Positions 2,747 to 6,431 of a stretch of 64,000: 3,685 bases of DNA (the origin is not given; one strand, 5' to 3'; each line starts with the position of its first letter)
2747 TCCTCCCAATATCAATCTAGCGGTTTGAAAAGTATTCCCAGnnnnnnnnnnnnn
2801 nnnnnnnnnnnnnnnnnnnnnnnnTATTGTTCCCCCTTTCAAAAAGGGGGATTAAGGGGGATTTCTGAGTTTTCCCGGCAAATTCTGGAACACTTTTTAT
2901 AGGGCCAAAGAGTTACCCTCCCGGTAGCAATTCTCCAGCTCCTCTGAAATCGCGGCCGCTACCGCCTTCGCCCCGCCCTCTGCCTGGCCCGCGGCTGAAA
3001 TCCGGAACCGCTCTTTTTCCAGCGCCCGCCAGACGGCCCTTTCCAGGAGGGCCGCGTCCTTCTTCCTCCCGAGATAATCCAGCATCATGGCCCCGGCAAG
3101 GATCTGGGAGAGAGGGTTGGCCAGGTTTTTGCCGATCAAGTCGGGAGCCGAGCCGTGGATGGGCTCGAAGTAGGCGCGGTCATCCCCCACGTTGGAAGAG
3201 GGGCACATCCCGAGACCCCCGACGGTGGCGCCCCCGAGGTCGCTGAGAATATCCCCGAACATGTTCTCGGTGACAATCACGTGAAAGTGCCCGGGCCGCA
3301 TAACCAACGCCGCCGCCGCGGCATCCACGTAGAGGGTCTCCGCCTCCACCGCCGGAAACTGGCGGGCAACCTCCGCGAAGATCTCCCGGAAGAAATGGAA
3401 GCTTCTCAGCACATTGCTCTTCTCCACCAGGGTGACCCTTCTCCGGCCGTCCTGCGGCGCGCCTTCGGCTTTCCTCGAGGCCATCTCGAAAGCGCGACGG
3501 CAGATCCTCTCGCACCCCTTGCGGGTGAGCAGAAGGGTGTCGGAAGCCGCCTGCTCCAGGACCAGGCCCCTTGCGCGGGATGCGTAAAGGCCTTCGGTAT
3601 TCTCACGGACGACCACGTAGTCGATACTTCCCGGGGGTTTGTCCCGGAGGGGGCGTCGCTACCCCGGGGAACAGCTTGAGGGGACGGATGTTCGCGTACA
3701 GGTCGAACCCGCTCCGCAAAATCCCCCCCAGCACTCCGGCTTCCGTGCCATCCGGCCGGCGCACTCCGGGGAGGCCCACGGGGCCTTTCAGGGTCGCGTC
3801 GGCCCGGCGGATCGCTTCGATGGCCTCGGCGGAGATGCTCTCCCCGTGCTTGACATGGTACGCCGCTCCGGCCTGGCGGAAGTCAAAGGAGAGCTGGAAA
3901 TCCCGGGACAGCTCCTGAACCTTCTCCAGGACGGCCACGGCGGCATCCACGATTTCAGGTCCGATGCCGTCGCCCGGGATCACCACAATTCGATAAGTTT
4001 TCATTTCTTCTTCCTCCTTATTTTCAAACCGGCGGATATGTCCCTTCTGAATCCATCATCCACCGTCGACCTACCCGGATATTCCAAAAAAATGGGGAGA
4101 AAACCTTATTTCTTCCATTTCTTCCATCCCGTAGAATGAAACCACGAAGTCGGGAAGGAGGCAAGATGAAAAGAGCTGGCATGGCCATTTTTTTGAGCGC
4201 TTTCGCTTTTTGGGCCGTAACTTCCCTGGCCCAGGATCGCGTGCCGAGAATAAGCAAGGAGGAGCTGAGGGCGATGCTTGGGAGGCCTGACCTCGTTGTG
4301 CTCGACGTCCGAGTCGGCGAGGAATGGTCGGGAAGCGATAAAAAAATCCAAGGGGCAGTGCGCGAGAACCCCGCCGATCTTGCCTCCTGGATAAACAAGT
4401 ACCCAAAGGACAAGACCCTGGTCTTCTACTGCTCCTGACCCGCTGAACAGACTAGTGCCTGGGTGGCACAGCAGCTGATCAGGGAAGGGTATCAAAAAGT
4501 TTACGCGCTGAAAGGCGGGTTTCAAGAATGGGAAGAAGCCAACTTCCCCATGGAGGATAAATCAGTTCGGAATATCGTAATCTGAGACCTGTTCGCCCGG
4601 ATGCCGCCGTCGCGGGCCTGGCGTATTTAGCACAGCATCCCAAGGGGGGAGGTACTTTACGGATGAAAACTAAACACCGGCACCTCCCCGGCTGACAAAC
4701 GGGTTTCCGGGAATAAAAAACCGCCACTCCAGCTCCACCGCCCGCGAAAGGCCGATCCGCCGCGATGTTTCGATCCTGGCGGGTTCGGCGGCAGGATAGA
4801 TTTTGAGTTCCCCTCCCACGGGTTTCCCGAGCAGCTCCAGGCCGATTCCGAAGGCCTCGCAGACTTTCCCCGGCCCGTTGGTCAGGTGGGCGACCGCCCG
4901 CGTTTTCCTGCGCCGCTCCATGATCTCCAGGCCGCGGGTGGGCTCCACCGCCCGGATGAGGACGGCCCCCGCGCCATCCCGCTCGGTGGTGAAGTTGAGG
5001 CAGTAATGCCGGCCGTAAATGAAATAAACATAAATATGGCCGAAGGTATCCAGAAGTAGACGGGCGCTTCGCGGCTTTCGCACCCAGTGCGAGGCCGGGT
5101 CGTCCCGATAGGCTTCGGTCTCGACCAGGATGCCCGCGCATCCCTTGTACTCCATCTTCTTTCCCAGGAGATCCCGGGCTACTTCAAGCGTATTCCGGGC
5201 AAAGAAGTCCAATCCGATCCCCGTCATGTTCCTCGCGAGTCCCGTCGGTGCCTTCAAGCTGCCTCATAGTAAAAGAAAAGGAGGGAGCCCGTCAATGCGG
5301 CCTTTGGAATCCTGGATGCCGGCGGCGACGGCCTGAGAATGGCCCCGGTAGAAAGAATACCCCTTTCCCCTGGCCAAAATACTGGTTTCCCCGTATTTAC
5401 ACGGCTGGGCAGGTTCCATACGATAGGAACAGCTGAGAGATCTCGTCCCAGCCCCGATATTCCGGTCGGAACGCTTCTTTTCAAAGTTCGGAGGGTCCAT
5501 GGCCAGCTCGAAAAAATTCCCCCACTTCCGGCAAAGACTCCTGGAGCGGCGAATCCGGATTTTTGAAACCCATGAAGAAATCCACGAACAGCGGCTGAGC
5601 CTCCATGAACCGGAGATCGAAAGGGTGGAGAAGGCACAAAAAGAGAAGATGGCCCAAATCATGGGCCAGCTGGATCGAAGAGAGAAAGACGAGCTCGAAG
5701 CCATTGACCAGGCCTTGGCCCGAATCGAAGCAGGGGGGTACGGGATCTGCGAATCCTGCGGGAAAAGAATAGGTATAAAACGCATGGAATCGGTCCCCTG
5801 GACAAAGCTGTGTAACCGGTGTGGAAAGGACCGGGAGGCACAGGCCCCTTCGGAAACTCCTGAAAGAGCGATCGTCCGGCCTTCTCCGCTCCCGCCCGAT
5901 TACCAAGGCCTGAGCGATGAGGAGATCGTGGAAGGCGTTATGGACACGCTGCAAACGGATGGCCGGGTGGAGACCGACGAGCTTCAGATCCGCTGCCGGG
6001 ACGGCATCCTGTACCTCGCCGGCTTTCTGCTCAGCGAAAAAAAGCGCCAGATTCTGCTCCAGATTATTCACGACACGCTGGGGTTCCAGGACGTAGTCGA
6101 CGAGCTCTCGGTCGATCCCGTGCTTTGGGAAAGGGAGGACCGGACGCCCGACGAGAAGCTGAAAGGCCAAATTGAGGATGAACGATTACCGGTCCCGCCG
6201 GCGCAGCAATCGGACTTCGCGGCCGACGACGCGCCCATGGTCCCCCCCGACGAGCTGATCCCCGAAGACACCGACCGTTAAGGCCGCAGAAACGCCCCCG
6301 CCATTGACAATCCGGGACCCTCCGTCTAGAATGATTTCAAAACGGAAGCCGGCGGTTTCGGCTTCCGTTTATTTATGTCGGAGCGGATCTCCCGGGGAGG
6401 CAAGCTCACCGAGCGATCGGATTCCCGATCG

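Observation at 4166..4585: Exported rhodanese with in-frame UGA in the active-site loop (CSU)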

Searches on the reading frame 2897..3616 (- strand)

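Call 56: search_protein_families(library=pfam, proteins=[window:2897-3616:-], max_evalue=0.001)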
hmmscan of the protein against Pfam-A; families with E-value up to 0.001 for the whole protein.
window:2897-3616:- (239 aa): 1 family
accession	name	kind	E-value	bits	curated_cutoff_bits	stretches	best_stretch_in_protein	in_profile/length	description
PF00180.25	Iso_dh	-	6.7e-62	210.2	27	1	1-202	126-326/348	Isocitrate/isopropylmalate dehydrogenase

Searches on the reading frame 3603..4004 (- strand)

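Call 56: search_protein_families(library=pfam, proteins=[window:3603-4004:-], max_evalue=0.001)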
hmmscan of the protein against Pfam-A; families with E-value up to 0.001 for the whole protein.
window:3603-4004:- (133 aa): 1 family
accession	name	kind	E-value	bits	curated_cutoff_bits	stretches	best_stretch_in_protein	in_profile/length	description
PF00180.25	Iso_dh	-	6e-23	82.1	27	1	6-118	2-112/348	Isocitrate/isopropylmalate dehydrogenase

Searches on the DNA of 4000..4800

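Call 7: search_rna_families(source=window, start=4000, end=4800, threshold=evalue, max_evalue=10, show_alignments=3)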
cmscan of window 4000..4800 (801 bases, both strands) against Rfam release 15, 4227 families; matches with E-value up to 10: 3.
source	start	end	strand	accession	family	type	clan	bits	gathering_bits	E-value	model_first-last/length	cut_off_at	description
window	4341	4396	-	RF00661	mir-31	Gene; miRNA;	CL00133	16.4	51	1.2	1-83/83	no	mir-31 microRNA precursor family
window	4095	4139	+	RF02126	GHRLOS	Gene; lncRNA;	-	14.7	48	0.54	1-70/70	no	Ghrelin opposite strand RNA conserved region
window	4041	4063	-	RF01134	sR30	Gene; snRNA; snoRNA; CD-box;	-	11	38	5.4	1-57/57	no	Small nucleolar RNA sR30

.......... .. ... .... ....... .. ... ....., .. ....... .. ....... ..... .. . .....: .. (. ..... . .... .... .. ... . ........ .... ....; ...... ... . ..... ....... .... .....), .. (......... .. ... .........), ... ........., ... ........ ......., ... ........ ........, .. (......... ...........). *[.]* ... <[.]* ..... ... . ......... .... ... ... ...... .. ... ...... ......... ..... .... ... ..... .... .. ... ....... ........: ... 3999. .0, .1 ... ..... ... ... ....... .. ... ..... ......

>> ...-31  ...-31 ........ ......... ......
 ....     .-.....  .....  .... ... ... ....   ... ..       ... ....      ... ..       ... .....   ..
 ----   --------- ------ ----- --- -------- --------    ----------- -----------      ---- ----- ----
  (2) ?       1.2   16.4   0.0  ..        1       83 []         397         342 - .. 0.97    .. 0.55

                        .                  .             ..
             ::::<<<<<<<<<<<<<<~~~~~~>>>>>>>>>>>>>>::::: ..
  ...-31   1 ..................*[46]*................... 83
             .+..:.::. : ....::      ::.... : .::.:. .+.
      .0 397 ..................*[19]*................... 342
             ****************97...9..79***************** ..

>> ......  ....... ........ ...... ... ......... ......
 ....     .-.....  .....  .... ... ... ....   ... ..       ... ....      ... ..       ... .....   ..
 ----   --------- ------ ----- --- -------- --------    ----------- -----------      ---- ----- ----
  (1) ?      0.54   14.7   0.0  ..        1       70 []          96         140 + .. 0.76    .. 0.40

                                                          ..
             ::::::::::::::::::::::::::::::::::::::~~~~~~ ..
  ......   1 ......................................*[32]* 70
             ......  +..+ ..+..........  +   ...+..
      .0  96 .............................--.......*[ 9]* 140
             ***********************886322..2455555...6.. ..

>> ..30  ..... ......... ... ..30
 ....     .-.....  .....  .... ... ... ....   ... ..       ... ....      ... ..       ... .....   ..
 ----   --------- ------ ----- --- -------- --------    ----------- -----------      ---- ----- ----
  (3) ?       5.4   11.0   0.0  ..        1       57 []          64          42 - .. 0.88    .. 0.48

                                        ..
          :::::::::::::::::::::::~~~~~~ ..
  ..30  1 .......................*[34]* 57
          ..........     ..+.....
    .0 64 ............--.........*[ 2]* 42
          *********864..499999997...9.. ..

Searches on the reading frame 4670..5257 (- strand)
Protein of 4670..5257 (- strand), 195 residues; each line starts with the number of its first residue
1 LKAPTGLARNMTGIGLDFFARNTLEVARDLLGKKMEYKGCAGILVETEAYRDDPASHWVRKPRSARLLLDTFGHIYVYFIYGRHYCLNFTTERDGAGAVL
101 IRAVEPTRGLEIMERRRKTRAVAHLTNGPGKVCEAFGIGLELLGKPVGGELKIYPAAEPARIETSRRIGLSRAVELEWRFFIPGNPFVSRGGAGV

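Call 56: search_protein_families(library=pfam, proteins=[window:4670-5257:-], max_evalue=0.001)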
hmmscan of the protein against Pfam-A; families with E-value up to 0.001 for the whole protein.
window:4670-5257:- (195 aa): 1 family
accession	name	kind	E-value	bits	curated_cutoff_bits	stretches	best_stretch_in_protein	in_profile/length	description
PF02245.21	Pur_DNA_glyco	-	1.5e-49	168.3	27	1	17-186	1-181/181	Methylpurine-DNA glycosylase (MPG)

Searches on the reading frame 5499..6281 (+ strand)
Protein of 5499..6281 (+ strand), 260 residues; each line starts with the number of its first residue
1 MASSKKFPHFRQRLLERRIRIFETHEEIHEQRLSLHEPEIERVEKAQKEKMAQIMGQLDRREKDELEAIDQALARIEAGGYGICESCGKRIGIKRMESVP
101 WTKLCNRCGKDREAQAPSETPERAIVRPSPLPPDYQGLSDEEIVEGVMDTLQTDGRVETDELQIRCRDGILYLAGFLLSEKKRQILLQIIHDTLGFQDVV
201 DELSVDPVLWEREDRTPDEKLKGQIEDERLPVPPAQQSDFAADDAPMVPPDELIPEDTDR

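Call 56: search_protein_families(library=pfam, proteins=[window:5499-6281:+], max_evalue=0.001)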
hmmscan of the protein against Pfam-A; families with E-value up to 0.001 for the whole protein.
window:5499-6281:+ (260 aa): 2 families
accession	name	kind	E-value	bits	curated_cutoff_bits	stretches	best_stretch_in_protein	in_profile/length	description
PF01258.23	zf-dskA_traR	-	6.4e-08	32.9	24.9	1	79-113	1-35/36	Prokaryotic dksA/traR C4-type zinc finger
PF04972.22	BON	-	0.00023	21.8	27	1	139-207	1-69/69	BON domain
